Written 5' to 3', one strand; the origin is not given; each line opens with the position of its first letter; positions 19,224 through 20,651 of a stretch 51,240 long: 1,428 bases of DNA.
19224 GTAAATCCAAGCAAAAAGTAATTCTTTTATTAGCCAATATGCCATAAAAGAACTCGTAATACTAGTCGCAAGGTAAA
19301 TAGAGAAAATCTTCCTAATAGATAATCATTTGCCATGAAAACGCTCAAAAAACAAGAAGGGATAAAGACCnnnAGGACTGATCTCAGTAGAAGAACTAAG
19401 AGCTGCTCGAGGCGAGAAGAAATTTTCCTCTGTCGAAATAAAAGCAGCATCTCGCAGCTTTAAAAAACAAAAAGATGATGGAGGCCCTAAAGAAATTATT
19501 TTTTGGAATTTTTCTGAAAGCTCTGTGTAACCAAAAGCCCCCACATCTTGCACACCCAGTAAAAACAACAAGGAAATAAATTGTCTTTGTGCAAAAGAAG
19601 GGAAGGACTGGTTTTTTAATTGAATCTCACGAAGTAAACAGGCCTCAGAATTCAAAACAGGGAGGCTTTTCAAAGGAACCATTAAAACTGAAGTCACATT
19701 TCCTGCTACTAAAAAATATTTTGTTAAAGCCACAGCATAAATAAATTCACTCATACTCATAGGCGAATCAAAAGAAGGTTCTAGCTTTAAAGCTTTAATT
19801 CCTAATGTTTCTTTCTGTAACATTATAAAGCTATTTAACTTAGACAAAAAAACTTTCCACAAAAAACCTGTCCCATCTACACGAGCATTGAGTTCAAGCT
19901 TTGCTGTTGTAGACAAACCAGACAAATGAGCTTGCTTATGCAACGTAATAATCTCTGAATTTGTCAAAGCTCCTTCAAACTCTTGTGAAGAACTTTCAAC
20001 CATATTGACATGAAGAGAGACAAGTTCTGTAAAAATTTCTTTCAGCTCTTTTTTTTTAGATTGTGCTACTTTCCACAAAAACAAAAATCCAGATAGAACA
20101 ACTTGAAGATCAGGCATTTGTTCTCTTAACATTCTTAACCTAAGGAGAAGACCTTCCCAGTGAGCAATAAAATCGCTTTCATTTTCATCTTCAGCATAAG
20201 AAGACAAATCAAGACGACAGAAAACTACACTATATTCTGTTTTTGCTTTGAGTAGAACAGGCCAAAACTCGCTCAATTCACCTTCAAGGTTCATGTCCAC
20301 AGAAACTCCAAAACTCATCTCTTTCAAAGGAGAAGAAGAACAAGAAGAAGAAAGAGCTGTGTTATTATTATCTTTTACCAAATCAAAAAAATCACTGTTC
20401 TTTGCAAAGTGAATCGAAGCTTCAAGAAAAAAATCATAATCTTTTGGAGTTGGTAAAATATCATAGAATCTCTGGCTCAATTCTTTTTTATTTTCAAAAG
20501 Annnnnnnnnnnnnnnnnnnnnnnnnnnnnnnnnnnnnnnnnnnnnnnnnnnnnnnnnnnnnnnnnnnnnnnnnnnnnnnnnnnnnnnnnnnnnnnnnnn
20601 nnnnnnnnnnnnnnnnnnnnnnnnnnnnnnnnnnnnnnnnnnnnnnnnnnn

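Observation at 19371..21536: Cysteine-free, internally duplicated MqnC/MqnE/CofH-like 'radical-SAM' protein as third gene after HMG-CoA reductase and mevalonate kinase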

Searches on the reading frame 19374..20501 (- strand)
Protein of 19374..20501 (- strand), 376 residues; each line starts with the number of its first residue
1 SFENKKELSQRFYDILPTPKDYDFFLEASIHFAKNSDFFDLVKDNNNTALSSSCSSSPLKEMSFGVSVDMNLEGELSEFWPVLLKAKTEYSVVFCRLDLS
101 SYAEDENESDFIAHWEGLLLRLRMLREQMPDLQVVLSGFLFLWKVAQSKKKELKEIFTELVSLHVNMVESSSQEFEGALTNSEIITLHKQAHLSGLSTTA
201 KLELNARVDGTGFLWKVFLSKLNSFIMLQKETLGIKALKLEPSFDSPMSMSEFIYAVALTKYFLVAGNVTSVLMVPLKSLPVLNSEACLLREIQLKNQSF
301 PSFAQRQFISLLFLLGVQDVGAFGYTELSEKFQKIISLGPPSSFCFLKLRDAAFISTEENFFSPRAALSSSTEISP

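Call 34: search_protein_representatives(alignment_id=A2)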
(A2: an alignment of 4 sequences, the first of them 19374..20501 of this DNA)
Query: 4 sequences, 376 profile positions. Proteins with E-value up to 0.001 (for the whole library): 56; up to 1e-10: 42; up to 1e-30: 6. The best 56 are listed.
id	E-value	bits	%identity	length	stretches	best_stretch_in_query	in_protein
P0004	1.3e-207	705.5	-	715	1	4-375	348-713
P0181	5.7e-74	265.7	-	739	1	24-364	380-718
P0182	6.9e-68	245.7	-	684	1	26-358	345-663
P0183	2.1e-67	244.1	-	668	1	22-365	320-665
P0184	5.4e-38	147.3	-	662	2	56-329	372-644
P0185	4.9e-33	131.0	-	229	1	54-219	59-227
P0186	1.3e-27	113.1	-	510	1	113-285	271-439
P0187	2.3e-26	109.0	-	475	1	30-327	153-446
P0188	1.2e-25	106.7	-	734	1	124-337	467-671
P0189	1.8e-21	92.9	-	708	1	124-284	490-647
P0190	1.1e-20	90.3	-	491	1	114-284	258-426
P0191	1.6e-20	89.9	-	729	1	32-261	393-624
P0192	2.8e-20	89.0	-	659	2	117-265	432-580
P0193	3.4e-20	88.7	-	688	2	124-284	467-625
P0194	1.1e-19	87.0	-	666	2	122-269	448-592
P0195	2.6e-19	85.8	-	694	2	118-283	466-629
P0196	1.1e-17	80.4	-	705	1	114-287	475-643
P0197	1.3e-17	80.3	-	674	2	127-284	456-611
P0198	1.5e-17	80.1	-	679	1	125-284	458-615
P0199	1.7e-17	79.8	-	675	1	20-320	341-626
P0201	2.6e-17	79.2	-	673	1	122-262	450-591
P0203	9.8e-17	77.4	-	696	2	118-264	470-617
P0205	2.8e-16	75.9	-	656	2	121-284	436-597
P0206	5.6e-16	74.8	-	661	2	127-284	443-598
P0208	2.5e-15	72.7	-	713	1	123-283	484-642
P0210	3.2e-15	72.4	-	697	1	94-286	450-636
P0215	2.7e-12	62.8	-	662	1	99-266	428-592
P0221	1.0e-10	57.5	-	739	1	31-283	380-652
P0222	1.8e-10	56.8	-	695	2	105-285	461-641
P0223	3.0e-10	56.0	-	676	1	113-261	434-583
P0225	5.2e-10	55.2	-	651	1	114-277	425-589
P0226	1.2e-09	54.1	-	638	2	116-287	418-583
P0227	2.0e-09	53.3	-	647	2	133-283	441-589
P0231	1.5e-06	43.8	-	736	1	97-262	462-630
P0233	2.0e-05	40.2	-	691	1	114-286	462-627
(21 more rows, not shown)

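Call 40: list_cluster_members(proteins=[P0181, P0183, P0184, P0188, P0189, P0192, P0193, P0195, P0197, P0206])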
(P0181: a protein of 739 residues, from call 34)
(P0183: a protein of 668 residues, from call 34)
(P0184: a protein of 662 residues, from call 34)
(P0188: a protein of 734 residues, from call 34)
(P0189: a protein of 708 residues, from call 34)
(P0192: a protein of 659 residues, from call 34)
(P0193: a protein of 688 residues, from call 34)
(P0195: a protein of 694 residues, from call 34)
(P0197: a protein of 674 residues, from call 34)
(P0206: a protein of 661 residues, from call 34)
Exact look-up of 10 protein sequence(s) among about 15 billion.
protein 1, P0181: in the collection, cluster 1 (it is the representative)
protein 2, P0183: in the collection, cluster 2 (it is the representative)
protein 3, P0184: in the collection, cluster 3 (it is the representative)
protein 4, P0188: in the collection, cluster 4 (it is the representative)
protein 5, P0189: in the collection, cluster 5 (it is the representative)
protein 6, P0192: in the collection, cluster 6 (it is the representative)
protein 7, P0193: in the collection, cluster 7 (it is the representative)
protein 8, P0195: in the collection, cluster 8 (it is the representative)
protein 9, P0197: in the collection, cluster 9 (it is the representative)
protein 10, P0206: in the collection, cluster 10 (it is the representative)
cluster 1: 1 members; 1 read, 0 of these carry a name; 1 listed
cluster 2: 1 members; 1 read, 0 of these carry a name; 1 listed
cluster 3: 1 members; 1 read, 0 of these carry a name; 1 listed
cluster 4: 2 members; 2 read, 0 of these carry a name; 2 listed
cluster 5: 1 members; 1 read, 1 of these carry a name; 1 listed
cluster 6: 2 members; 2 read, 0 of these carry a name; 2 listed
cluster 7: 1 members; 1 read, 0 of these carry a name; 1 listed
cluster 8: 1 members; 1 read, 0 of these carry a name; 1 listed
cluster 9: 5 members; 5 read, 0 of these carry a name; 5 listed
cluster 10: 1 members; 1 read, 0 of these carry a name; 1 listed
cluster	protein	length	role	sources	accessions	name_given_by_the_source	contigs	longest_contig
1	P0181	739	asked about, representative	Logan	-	-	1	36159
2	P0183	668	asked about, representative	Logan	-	-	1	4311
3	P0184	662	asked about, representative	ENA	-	-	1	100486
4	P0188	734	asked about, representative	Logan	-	-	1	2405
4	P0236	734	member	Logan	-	-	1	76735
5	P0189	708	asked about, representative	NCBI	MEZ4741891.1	MAG: aminofutalosine synthase MqnE [Bdellovibrionota bacterium]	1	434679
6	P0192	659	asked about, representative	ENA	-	-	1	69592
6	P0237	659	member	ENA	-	-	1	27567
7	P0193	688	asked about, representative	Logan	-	-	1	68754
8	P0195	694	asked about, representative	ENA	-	-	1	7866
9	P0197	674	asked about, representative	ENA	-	-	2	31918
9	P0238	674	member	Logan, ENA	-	-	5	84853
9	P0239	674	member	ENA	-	-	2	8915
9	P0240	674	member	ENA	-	-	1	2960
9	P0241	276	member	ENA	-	-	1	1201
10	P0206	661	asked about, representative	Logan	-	-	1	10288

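Call 43: find_encoding_contigs(protein=P0189, flank=10000, max_places=1)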
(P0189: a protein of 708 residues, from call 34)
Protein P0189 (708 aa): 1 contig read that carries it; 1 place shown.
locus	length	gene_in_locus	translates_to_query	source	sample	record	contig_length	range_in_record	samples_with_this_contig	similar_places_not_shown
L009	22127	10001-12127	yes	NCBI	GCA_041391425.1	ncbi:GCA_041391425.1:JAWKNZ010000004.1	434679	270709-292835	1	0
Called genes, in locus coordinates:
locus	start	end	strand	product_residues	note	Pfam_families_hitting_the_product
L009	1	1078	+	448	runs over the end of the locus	PF00962:A_deaminase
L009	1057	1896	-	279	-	PF03279:Lip_A_acyltrans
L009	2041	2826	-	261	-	PF00005:ABC_tran, PF13304:AAA_21 (weak)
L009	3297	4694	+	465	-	PF01070:FMN_dh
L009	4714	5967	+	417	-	PF00368:HMG-CoA_red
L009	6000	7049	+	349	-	-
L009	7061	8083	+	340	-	PF22700:MVD-like_N, PF00288:GHMP_kinases_N (weak), PF18376:MDD_C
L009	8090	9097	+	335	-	PF00288:GHMP_kinases_N, PF08544:GHMP_kinases_C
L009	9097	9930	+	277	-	PF02621:VitK2_biosynth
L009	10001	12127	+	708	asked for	PF04055:Radical_SAM, PF19288:CofH_C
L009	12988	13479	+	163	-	-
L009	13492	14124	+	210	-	PF09335:VTT_dom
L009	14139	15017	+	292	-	PF01553:Acyltransferase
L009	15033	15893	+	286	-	PF01370:Epimerase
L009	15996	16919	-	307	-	PF01430:HSP33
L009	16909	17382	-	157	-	PF13279:4HBT_2, PF03061:4HBT (weak)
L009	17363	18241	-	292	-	PF01048:PNP_UDP_1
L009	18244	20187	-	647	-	PF22706:Tex_central_region, PF14639:YqgF, PF16921:Tex_YqgF, PF14635:HHH_7 (faint), PF12836:HHH_3, PF17674:HHH_9, PF00575:S1, PF23459:S1_RRP5 (weak)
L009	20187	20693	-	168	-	PF09371:Tex_N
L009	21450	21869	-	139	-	PF00334:NDK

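Call 44: find_encoding_contigs(protein=P0193, flank=10000, max_places=1)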
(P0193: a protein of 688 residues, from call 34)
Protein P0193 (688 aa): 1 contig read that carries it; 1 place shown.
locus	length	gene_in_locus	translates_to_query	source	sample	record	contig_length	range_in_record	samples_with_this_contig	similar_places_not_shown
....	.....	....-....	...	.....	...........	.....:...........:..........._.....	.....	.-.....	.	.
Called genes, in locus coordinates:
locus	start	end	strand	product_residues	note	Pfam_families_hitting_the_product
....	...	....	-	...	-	-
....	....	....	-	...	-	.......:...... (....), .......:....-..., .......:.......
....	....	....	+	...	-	-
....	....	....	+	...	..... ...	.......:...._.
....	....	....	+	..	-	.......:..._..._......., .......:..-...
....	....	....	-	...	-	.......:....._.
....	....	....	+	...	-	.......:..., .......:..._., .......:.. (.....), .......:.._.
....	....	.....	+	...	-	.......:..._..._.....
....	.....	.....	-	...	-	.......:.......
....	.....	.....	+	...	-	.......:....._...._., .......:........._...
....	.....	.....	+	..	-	-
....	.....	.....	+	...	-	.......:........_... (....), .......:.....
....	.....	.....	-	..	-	-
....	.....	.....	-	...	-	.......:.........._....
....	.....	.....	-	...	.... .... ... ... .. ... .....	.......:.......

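Call 48: search_protein_families(library=ncbifam, alignment_id=A4, max_evalue=0.1)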
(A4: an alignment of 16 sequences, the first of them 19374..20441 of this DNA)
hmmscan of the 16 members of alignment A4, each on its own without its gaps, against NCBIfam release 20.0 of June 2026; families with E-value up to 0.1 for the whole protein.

A. member 1, window:19374-20441:- (356 aa): 0 families

B. families by the number of members that match (of 16 scanned): 6 families
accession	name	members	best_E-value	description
TIGR03699.1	menaquin_MqnC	9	3.2e-07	cyclic dehypoxanthinyl futalosine synthase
NF006277.0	PRK08445.1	4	0.00011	dehypoxanthine futalosine cyclase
TIGR00423.1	TIGR00423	3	0.0037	CofH family radical SAM protein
TIGR03551.1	F420_cofH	1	0.00045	5-amino-6-(D-ribitylamino)uracil--L-tyrosine 4-hydroxyphenyl transferase CofH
NF010604.0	PRK14000.1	1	0.033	K(+)-transporting ATPase subunit C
TIGR02514.1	type_III_yscP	1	0.065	type III secretion system needle length determinant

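Call 50: predict_structure(alignment_id=A3)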
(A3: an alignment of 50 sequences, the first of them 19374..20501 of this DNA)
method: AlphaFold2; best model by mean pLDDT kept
length: 376 residues; sequences in the alignment: 50
mean_pLDDT: 84.7   pTM: 0.86
mean pLDDT of the five models: 84.7, 84.0, 83.9, 83.3, 82.3
residues with pLDDT >= 90: 241; 70-90: 51; 50-70: 52; < 50: 32
segments of 3 or more residues with pLDDT < 50: 53-55, 286-294, 296-300, 363-365, 367-376
pLDDT, mean of each block of 10 residues (from residue 1): 53 72 93 94 80 57 94 95 94 96 91 97 98 98 97 98 98 92 98 98 91 92 97 98 88 95 94 92 54 45 75 93 86 56 76 86 48 45
secondary structure, 60 per line:
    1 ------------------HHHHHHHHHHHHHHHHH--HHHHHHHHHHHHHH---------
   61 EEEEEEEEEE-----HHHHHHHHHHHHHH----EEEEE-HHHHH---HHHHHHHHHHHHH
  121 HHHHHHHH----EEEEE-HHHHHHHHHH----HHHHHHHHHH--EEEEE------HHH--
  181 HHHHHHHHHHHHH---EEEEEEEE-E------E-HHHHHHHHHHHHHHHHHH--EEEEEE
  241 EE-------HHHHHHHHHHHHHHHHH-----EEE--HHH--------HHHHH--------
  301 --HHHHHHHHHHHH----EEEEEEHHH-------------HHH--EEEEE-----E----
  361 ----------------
elements in order: H19-35 H38-51 E61-70 H76-89 E94-98 H100-104 H108-128 E133-137 H139-148 H153-162 E165-169 H181-193 E197-204 H215-232 E235-242 H250-266 E272-274 H288-292 H303-314 E319-324 E346-350

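Call 52: find_related_loci(query=A5, collection=genome_contigs, flank=10000)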
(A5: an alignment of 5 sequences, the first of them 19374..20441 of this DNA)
Query A5 (356 aa) in genome_contigs; peptide patterns used: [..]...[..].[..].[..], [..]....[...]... (x = any residue, [..] = any of these).
50 stretches matched a pattern, but none encodes a relative of the query by tblastn (E <= 1e-3).

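Call 53: fold_search(model_id=the predicted structure, library=pdb)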
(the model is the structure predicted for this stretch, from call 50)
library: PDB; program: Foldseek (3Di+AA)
matches with E <= 10: 1620; with E <= 0.001: 156
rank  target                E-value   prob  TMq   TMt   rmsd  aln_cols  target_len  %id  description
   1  6xig_A                2.8e-09  1.00  0.62  0.61   4.7       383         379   11  X-ray crystal structure of MqnE from Pedobacter heparinus (released 2020-07-15)
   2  6xig_B                2.9e-09  1.00  0.61  0.60   4.7       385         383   11  X-ray crystal structure of MqnE from Pedobacter heparinus (released 2020-07-15)
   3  6xi9_A                2.9e-09  1.00  0.54  0.53   8.5       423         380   12  X-ray crystal structure of MqnE from Pedobacter heparinus in complex with aminofutalosine and methionine (released 2020-07-15)
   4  6xi9_B                6.1e-08  1.00  0.58  0.58   5.0       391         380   11  X-ray crystal structure of MqnE from Pedobacter heparinus in complex with aminofutalosine and methionine (released 2020-07-15)
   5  3n9s_B                4.3e-06  1.00  0.34  0.41   8.7       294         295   12  Class II fructose-1,6-bisphosphate aldolase from helicobacter pylori in complex with N-(4-hydroxybutyl)- glycolohydrox (released 2010-11-17)
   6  1ttp_A                4.6e-06  1.00  0.36  0.49   8.4       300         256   11  TRYPTOPHAN SYNTHASE (E.C.4.2.1.20) IN THE PRESENCE OF CESIUM, ROOM TEMPERATURE (released 1996-03-08)
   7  1v7y_A                5.7e-06  1.00  0.38  0.54   8.3       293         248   10  Crystal structure of tryptophan synthase alpha-subunit from Escherichia coli at room temperature (released 2005-02-15)
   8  2cli_A                7.1e-06  1.00  0.39  0.53   8.3       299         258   10  Tryptophan Synthase in complex with N-(4'- trifluoromethoxybenzenesulfonyl)-2-amino-1-ethylphosphate (F9) (released 2007-06-12)
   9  8b03_A                7.1e-06  1.00  0.38  0.52   8.0       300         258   10  TRYPTOPHAN SYNTHASE - Cryo-trapping by the spitrobot crystal plunger after 0 sec (released 2023-05-03)
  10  3c52_A                7.5e-06  1.00  0.33  0.40   9.1       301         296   12  Class II fructose-1,6-bisphosphate aldolase from helicobacter pylori in complex with phosphoglycolohydroxamic acid, a  (released 2008-08-26)
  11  1qoq_A                7.9e-06  1.00  0.39  0.54   8.0       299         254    9  CRYSTAL STRUCTURE OF WILD-TYPE TRYPTOPHAN SYNTHASE COMPLEXED WITH INDOLE GLYCEROL PHOSPHATE (released 2000-11-10)
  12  2trs_A                9.4e-06  1.00  0.38  0.51   8.9       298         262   10  CRYSTAL STRUCTURES OF MUTANT (BETAK87T) TRYPTOPHAN SYNTHASE ALPHA2 BETA2 COMPLEX WITH LIGANDS BOUND TO THE ACTIVE SITE (released 1997-04-01)
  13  3c56_A                9.9e-06  1.00  0.34  0.41   8.1       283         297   12  Class II fructose-1,6-bisphosphate aldolase from helicobacter pylori in complex with N-(3-Hydroxypropyl)-glycolohydrox (released 2008-08-26)
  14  1k7x_A                1.0e-05  1.00  0.38  0.53   8.0       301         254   10  CRYSTAL STRUCTURE OF THE BETA-SER178PRO MUTANT OF TRYPTOPHAN SYNTHASE (released 2002-06-19)
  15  5uck_B                1.0e-05  1.00  0.33  0.40   8.8       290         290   12  Class II fructose-1,6-bisphosphate aldolase of Helicobacter pylori with cleavage products (released 2018-04-11)
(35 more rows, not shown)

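Call 60: find_encoding_contigs(protein=P0238, flank=10000, max_places=1)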
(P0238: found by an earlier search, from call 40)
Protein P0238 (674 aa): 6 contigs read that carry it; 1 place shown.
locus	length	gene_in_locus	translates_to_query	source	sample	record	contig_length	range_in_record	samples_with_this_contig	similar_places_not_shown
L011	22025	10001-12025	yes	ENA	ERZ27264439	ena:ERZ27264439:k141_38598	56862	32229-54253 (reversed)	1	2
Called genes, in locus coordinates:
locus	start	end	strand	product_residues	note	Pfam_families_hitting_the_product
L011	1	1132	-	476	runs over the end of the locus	PF00512:HisKA, PF02518:HATPase_c, PF00072:Response_reg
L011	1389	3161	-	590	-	-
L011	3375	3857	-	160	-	PF00578:AhpC-TSA, PF08534:Redoxin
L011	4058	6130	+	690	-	PF01464:SLT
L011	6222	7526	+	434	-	PF00072:Response_reg, PF00512:HisKA, PF02518:HATPase_c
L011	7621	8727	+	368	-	-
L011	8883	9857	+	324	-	-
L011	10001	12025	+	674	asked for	PF19288:CofH_C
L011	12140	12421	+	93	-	PF00216:Bac_DNA_binding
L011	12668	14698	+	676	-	PF01590:GAF, PF13185:GAF_2, PF01966:HD (faint), PF13487:HD_5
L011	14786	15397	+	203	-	PF03588:Leu_Phe_trans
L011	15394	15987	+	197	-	PF01205:Impact_N, PF09186:DUF1949 (weak)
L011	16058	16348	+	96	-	-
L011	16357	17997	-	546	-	PF19289:PmbA_TldD_3rd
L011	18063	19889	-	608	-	PF02771:Acyl-CoA_dh_N, PF02770:Acyl-CoA_dh_M, PF00441:Acyl-CoA_dh_1, PF22924:ACOX_C_alpha1 (weak), PF12806:Acyl-CoA_dh_C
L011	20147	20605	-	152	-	-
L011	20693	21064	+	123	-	PF04379:DUF525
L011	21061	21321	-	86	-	-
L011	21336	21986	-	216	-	-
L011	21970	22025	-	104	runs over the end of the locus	-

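Call 61: find_encoding_contigs(protein=P0184, flank=10000, max_places=1)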
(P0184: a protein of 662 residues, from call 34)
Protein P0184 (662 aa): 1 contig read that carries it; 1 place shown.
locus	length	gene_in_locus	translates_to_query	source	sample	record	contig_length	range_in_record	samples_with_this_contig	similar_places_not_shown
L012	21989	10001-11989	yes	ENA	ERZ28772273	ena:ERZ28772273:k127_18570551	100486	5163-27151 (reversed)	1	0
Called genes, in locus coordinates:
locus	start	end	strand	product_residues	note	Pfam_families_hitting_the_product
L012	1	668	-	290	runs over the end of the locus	PF01135:PCMT, PF01209:Ubie_methyltran, PF13489:Methyltransf_23, PF13847:Methyltransf_31, PF08241:Methyltransf_11, PF08242:Methyltransf_12, PF13649:Methyltransf_25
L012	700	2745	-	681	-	PF02897:Peptidase_S9_N, PF00326:Peptidase_S9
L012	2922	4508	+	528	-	PF01921:tRNA-synt_1f, PF01406:tRNA-synt_1e (faint), PF09334:tRNA-synt_1g (faint)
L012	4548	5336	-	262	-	PF00657:Lipase_GDSL, PF13472:Lipase_GDSL_2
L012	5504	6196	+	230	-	-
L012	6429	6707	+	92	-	PF00216:Bac_DNA_binding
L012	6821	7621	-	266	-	PF00005:ABC_tran, PF13304:AAA_21 (weak)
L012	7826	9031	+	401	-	PF00368:HMG-CoA_red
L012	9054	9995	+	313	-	PF00288:GHMP_kinases_N, PF08544:GHMP_kinases_C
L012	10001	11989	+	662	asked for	-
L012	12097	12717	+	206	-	PF09335:VTT_dom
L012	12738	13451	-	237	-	PF00929:RNase_T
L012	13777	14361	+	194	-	PF03588:Leu_Phe_trans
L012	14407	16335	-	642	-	-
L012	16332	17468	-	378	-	-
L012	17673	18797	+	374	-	PF12796:Ank_2, PF13637:Ank_4 (faint), PF00023:Ank (faint), PF13606:Ank_3 (faint), PF12796:Ank_2, PF13857:Ank_5, PF12796:Ank_2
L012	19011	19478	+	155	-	PF03100:CcmE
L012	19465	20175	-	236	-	-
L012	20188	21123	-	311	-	PF01040:UbiA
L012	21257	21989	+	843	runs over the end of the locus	PF00270:DEAD, PF04851:ResIII (weak), PF22527:DEXQc_Suv3, PF00271:Helicase_C (weak), PF12029:DUF3516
